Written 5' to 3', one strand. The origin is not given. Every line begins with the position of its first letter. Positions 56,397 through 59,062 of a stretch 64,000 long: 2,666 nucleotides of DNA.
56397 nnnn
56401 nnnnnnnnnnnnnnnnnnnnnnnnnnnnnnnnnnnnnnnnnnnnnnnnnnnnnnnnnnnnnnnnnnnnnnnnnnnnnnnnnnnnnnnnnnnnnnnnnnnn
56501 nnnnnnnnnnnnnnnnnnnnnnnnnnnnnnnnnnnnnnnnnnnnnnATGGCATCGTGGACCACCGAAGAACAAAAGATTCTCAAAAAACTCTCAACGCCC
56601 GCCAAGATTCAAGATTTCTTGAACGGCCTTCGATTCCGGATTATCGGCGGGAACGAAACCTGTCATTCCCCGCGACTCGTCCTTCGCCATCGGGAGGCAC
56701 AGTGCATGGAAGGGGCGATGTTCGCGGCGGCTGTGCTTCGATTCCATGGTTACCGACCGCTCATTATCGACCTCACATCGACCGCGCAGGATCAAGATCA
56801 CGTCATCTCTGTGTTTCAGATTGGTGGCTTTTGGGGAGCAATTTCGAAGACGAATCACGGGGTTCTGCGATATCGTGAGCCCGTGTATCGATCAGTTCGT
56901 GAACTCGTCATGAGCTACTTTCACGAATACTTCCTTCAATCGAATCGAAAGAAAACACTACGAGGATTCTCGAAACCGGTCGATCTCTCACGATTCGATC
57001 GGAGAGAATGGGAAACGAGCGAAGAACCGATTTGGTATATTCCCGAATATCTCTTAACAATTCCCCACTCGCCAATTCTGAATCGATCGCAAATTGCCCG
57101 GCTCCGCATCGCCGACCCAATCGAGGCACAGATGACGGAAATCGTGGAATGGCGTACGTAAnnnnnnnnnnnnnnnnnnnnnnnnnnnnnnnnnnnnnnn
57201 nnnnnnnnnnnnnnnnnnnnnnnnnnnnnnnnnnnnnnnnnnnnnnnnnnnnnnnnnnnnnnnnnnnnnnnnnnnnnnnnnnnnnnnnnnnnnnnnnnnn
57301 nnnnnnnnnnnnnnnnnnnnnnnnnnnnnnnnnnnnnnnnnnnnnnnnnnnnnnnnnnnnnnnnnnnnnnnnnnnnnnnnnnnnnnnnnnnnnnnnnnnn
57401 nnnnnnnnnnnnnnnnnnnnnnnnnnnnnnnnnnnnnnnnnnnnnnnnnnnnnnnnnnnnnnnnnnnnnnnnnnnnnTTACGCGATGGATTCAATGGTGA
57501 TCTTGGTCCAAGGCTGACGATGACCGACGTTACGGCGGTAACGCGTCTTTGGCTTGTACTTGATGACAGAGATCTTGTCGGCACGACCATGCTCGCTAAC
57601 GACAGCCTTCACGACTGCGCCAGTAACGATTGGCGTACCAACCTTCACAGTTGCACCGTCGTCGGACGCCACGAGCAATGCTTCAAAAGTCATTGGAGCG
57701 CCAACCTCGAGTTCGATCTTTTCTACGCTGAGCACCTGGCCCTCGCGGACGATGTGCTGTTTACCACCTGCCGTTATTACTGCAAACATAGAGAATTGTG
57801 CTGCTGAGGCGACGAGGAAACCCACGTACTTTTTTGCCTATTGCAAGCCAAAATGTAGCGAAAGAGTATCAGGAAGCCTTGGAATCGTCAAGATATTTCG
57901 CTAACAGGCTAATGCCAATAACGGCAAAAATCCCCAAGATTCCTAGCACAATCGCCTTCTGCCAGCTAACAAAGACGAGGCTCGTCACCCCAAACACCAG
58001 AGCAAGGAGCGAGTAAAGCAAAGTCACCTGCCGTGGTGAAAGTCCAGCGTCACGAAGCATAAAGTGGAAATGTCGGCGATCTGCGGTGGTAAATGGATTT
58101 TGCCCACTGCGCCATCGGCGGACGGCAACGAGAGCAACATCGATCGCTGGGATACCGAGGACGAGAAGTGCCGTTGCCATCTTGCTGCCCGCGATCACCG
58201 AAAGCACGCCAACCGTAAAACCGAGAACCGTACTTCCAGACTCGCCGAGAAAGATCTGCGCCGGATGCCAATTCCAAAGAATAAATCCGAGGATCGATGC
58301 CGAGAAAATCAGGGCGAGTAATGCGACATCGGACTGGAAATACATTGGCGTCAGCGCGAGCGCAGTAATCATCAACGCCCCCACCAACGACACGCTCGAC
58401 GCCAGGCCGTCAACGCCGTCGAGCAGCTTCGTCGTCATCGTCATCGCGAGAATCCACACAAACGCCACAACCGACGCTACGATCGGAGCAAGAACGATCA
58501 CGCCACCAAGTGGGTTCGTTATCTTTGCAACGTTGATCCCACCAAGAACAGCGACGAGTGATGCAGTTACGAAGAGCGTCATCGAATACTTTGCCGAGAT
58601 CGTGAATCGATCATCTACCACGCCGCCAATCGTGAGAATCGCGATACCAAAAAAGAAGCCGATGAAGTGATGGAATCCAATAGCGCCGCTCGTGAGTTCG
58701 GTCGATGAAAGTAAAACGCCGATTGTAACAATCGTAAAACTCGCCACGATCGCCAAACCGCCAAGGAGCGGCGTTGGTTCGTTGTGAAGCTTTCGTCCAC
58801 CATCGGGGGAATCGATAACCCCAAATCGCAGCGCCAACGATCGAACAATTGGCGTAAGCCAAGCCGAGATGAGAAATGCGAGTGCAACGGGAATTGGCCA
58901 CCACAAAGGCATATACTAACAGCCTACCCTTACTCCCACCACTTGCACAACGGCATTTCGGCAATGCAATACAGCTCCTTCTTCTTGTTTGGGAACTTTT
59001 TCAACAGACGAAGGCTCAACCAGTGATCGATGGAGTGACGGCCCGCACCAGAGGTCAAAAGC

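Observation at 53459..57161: Three-gene locus: secreted CHAT/caspase-like protein, acidic micro-ORF and a transglutaminase-like Cys peptidase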

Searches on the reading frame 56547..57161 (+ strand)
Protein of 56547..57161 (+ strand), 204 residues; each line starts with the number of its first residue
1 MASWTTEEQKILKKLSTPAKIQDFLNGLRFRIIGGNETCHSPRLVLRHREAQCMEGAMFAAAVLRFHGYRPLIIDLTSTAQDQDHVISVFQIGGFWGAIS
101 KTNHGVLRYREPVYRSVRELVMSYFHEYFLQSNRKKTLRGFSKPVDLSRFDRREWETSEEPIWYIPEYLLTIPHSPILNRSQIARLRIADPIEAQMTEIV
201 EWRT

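Call 3: search_protein_families(library=pfam, proteins=[window:56547-57161:+], max_evalue=1)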
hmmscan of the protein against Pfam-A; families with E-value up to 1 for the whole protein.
window:56547-57161:+ (204 aa): 1 family
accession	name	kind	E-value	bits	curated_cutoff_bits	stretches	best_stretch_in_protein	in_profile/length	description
PF04473.18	DUF553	-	0.14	12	20.5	1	36-94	47-106/140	Transglutaminase-like domain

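Call 6: search_protein_families(library=ncbifam, proteins=[window:56547-57161:+], max_evalue=1)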
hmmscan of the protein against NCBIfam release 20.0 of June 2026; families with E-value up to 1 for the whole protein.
window:56547-57161:+ (204 aa): 0 families

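Call 9: find_homologous_proteins(query=window:56547-57161:+)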
Query window:56547-57161:+ (204 aa): 7896 proteins with E <= 0.001 among 8000 candidates; the best 120 are listed.
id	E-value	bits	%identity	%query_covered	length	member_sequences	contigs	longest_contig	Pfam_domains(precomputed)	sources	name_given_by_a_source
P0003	9.2e-135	465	100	100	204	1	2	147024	-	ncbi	-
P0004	7.6e-123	426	90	100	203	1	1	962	-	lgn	-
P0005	4.2e-119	414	89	100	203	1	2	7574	-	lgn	-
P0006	1.3e-118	412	88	99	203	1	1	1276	-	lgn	-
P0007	3.8e-118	410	87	99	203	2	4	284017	-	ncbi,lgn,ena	ncbi:MAG: hypothetical protein AAB473_02905 [Patescibacteria group bacterium]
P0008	1.0e-117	409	86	100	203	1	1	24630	-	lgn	-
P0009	3.0e-117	408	85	100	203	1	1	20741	-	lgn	-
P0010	4.9e-117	407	89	98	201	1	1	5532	-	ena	-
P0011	2.5e-116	404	85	100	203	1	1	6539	-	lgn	-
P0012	3.5e-114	397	83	99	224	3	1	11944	-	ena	-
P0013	1.0e-113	396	83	99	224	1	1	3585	-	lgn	-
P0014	4.8e-113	394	84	99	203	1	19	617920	-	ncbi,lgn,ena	-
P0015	8.1e-113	393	85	99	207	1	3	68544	-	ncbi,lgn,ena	-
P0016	1.4e-112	392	82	99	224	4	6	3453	-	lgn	-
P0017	1.5e-112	392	83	99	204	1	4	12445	-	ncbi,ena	-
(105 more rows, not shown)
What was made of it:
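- There are 7896 homologues in the protein database (call 9).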

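Call 10: search_solved_structures(query=window:56547-57161:+, max_evalue=10, show_alignments=2)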
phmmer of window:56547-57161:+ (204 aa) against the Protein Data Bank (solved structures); distinct sequences matched with E-value up to 10: 15.
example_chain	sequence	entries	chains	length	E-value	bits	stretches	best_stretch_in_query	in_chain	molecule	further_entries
7ob6_A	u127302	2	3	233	4.3e-63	215.9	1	4-202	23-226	CPR-C4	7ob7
7pjo_AAA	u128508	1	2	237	4.7e-63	215.8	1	4-202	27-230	CPR-C4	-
6j8o_B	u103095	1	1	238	0.19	14.7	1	85-157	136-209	Tubulinyl-Tyr carboxypeptidase 1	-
6j8n_B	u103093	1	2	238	0.19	14.6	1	85-157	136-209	Tubulinyl-Tyr carboxypeptidase 1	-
6j8f_B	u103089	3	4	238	0.2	14.6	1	85-157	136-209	Tubulinyl-Tyr carboxypeptidase 1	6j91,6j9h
6och_A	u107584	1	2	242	0.21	14.6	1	85-157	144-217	Tubulinyl-Tyr carboxypeptidase 1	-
6ocg_A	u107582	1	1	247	0.22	14.5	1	85-157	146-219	Tubulinyl-Tyr carboxypeptidase 1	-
6ocf_A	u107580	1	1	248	0.22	14.4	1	85-157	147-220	Tubulinyl-Tyr carboxypeptidase 1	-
6j7b_A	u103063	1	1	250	0.23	14.4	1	85-157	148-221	Tubulinyl-Tyr carboxypeptidase 1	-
6j4u_A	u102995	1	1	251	0.23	14.4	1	85-157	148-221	Tubulinyl-Tyr carboxypeptidase 1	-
6lpg_A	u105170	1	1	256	0.24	14.3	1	85-157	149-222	Tubulinyl-Tyr carboxypeptidase 1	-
6wsl_C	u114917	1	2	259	0.25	14.3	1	85-157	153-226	Tubulinyl-Tyr carboxypeptidase 1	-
6nvq_C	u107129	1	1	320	0.41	13.6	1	85-157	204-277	Tubulinyl-Tyr carboxypeptidase 1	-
6k81_A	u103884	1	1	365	0.53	13.2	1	85-156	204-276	Tubulinyl-Tyr carboxypeptidase 1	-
9gyt_1l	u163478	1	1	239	0.65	12.9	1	131-170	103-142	mL46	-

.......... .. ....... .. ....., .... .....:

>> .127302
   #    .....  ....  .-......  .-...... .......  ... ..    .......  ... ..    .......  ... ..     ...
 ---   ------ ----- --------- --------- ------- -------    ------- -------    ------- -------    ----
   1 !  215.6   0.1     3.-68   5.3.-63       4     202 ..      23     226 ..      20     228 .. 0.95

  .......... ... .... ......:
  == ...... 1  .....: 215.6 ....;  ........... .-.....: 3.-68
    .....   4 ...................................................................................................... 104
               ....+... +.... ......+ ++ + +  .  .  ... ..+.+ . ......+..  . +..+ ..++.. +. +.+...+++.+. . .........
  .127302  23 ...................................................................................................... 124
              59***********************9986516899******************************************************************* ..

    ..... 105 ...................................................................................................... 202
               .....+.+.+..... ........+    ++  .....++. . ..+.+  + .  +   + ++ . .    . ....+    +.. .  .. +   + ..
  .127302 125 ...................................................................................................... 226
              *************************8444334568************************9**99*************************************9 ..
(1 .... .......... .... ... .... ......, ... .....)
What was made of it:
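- phmmer against PDB 7OB6/7PJO gives E 4e-63 over residues 4-202 (call 10).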

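Call 20: find_related_loci(query=A2, collection=genome_contigs, flank=5000)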
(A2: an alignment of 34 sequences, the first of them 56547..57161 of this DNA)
Query A2 (204 aa) in genome_contigs; peptide patterns used: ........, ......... (x = any residue, [..] = any of these).
599 stretches matched a pattern (row limit reached: there are more); 579 encode a relative of the query (tblastn E <= 1e-3); the best 80 are kept; 80 distinct loci.
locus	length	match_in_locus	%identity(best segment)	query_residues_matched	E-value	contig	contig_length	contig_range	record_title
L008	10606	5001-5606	85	1-202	2e-118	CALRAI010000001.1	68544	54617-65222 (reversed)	MAG: Candidatus Uhrbacteria bacterium isolate MaH-04nov19-6 genome assembly, contig: MaH-04nov19-C714, whole genome shot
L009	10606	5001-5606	84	1-202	1e-118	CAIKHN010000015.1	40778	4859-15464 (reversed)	Candidatus Uhrbacteria bacterium isolate LJ-3-15m_bin-0684 genome assembly, contig: bin-0684:15/40, whole genome shotgun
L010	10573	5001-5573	84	12-202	6e-115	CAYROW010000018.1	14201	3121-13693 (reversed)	MAG TPA_asm: uncultured Gammaproteobacteria bacterium isolate SRP192515_co2_1 genome assembly, contig: NODE_3560_length_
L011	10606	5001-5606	78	1-202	1e-110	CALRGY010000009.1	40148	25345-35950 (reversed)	MAG: Candidatus Uhrbacteria bacterium isolate TrH-25oct19-103 genome assembly, contig: TrH-25oct19-C1625, whole genome s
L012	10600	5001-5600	75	4-203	3e-108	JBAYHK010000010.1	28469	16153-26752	MAG: Patescibacteria group bacterium isolate SO_2016_GW1_148 scaffold02939_OW334_2016, whole genome shotgun sequence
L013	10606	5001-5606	74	1-202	5e-106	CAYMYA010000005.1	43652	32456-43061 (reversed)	MAG TPA_asm: uncultured Gammaproteobacteria bacterium isolate SRP192515_co2_178 genome assembly, contig: NODE_555_length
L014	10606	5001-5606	75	1-202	1e-104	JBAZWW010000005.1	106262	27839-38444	MAG: Patescibacteria group bacterium isolate SO_2017_GW1_41 NODE_1276_length_106262_cov_1.662958_OW334_2017, whole genom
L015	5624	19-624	72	1-202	3e-103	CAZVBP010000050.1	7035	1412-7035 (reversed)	MAG TPA_asm: uncultured Gammaproteobacteria bacterium isolate SRP278252_co2_354 genome assembly, contig: NODE_22914_leng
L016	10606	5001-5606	73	1-202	9e-103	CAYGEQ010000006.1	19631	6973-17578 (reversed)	MAG TPA_asm: uncultured Gammaproteobacteria bacterium isolate ERP113451_co1_208 genome assembly, contig: NODE_3225_lengt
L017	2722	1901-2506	68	1-202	7e-104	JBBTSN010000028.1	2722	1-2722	MAG: Patescibacteria group bacterium isolate H41-bin180_1 H41_bin180_1_000000000028, whole genome shotgun sequence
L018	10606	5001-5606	72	1-202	3e-100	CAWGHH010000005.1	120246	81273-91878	MAG: Candidatus Uhrbacteria bacterium isolate MFD02832.bin.1.179 genome assembly, contig: contig_65833, whole genome sho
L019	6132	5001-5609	68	1-203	7e-98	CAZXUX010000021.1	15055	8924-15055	MAG TPA_asm: uncultured Gammaproteobacteria bacterium isolate SRP342105_co1_333 genome assembly, contig: NODE_5353_lengt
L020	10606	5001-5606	67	1-202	8e-96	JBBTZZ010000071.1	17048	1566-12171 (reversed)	MAG: Patescibacteria group bacterium isolate H52-bin134_1 H52_bin134_1_000000000071, whole genome shotgun sequence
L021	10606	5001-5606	70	1-202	5e-96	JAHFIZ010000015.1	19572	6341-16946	MAG: Candidatus Uhrbacteria bacterium isolate nzgw374 NODE_2543_length_19573_cov_3.630526, whole genome shotgun sequence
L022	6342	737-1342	66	1-202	5e-93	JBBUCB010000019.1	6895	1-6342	MAG: Patescibacteria group bacterium isolate H41-bin178_1 H41_bin178_1_000000000019, whole genome shotgun sequence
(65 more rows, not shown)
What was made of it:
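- CPR-C4 occurs in at least 579 species of CPR bacteria and DPANN archaea (call 20).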

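Call 51: find_encoding_contigs(protein=P0007, flank=10000, max_places=2)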
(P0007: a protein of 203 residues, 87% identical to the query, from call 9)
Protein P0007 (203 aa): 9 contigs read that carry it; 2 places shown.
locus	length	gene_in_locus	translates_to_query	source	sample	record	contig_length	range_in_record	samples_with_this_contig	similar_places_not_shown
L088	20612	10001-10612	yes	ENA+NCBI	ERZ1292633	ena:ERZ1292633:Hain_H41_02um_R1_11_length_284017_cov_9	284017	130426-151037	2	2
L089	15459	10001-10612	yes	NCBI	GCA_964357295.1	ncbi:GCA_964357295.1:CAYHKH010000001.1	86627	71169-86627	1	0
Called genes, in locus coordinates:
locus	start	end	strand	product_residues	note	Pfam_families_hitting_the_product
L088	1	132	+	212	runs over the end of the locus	-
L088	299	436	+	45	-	-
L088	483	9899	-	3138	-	-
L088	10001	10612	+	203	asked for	-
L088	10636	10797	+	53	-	-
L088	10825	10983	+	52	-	-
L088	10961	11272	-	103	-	PF00829:Ribosomal_L21p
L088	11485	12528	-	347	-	PF00953:Glycos_transf_4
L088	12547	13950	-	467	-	PF00890:FAD_binding_2, PF01134:GIDA, PF01266:DAO (weak), PF07992:Pyr_redox_2, PF12831:FAD_oxidored, PF13738:Pyr_redox_3 (weak), PF00070:Pyr_redox, PF02852:Pyr_redox_dim, +3 more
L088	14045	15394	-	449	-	PF22053:DUF6938 (weak)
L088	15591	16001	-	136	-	-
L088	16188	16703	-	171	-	-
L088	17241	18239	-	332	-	-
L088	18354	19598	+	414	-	PF17762:HTH_ParB (faint)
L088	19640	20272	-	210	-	PF09335:VTT_dom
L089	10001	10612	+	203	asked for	-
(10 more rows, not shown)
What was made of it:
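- Insertions of up to 9.4 kb, some on the opposite strand, are tolerated between them (call 51).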

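Call 96: search_protein_families(library=padloc, proteins=[window:56547-57161:+], max_evalue=0.1)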
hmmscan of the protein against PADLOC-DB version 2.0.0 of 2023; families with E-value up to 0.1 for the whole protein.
window:56547-57161:+ (204 aa): 1 family
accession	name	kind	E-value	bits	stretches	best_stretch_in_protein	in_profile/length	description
PDLC03699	HEase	-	0.0098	12.8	1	76-147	313-383/409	homing endonuclease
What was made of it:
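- On Known anti-phage defence systems (PADLOC): The 204-aa protein gives one insignificant 12.8-bit hit (call 96).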

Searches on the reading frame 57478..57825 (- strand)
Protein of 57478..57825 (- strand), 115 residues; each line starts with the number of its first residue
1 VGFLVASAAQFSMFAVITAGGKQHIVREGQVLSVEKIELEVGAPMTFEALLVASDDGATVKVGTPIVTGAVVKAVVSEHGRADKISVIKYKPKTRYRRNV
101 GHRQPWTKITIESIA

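Call 3: search_protein_families(library=pfam, proteins=[window:57478-57825:-], max_evalue=1)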
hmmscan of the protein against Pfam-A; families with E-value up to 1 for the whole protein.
window:57478-57825:- (115 aa): 1 family
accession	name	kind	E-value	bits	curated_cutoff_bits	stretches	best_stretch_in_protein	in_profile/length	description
PF00829.26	Ribosomal_L21p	-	4.4e-33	113.9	27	1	13-114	1-99/99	Ribosomal prokaryotic L21 protein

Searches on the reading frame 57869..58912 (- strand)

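Call 3: search_protein_families(library=pfam, proteins=[window:57869-58912:-], max_evalue=1)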
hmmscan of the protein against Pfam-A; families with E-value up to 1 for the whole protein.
window:57869-58912:- (347 aa): 1 family
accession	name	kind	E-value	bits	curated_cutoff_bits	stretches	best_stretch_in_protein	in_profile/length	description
PF00953.26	Glycos_transf_4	-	9.1e-27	94.4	27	1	84-241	2-159/160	Glycosyl transferase family 4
